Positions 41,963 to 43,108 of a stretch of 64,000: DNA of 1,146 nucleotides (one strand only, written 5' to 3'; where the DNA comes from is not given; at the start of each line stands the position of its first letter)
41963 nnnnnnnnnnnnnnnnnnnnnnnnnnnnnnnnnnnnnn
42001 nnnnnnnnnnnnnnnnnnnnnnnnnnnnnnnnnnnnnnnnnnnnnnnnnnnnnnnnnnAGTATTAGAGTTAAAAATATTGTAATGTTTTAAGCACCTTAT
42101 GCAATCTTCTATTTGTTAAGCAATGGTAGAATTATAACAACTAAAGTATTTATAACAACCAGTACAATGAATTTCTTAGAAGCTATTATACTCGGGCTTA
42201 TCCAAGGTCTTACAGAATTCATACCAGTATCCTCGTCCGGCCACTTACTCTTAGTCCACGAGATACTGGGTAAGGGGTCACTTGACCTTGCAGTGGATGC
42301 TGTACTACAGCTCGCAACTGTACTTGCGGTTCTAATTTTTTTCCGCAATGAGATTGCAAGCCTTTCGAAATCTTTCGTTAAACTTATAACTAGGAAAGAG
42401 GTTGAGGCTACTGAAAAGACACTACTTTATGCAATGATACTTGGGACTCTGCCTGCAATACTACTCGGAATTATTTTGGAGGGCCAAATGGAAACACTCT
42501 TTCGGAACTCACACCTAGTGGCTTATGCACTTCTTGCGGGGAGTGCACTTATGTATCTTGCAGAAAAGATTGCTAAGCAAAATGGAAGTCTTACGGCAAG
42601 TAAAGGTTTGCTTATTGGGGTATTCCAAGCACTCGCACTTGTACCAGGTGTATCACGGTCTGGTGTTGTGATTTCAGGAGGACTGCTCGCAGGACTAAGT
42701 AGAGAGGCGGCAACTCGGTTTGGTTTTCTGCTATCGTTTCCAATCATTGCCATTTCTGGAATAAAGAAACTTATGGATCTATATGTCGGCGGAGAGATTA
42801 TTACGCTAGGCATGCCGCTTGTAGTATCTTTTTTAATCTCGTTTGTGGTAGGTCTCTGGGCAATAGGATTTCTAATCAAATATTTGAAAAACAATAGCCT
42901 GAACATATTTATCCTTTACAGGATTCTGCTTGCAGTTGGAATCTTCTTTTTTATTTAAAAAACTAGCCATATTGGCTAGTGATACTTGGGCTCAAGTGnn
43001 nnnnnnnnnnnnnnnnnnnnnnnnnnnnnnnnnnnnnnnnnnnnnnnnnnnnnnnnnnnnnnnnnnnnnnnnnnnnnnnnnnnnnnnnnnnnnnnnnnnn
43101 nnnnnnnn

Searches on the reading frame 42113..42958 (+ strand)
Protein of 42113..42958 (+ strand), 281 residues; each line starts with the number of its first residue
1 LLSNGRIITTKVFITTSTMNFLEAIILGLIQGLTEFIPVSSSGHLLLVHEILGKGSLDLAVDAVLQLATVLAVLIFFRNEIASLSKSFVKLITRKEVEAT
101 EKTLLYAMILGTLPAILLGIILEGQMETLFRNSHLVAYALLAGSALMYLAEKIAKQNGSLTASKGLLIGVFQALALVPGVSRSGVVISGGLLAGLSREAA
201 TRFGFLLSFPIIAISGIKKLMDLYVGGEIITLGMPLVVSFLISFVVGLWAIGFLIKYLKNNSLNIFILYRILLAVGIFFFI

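Call 73: search_protein_families(library=pfam, proteins=[window:42113-42958:+], max_evalue=0.0001)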
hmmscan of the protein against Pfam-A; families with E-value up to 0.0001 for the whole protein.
window:42113-42958:+ (281 aa): 1 family
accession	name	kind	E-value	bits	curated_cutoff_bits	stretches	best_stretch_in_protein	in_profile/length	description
PF02673.24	BacA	-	5.2e-72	243.1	33.4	1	24-275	1-256/257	Bacitracin resistance protein BacA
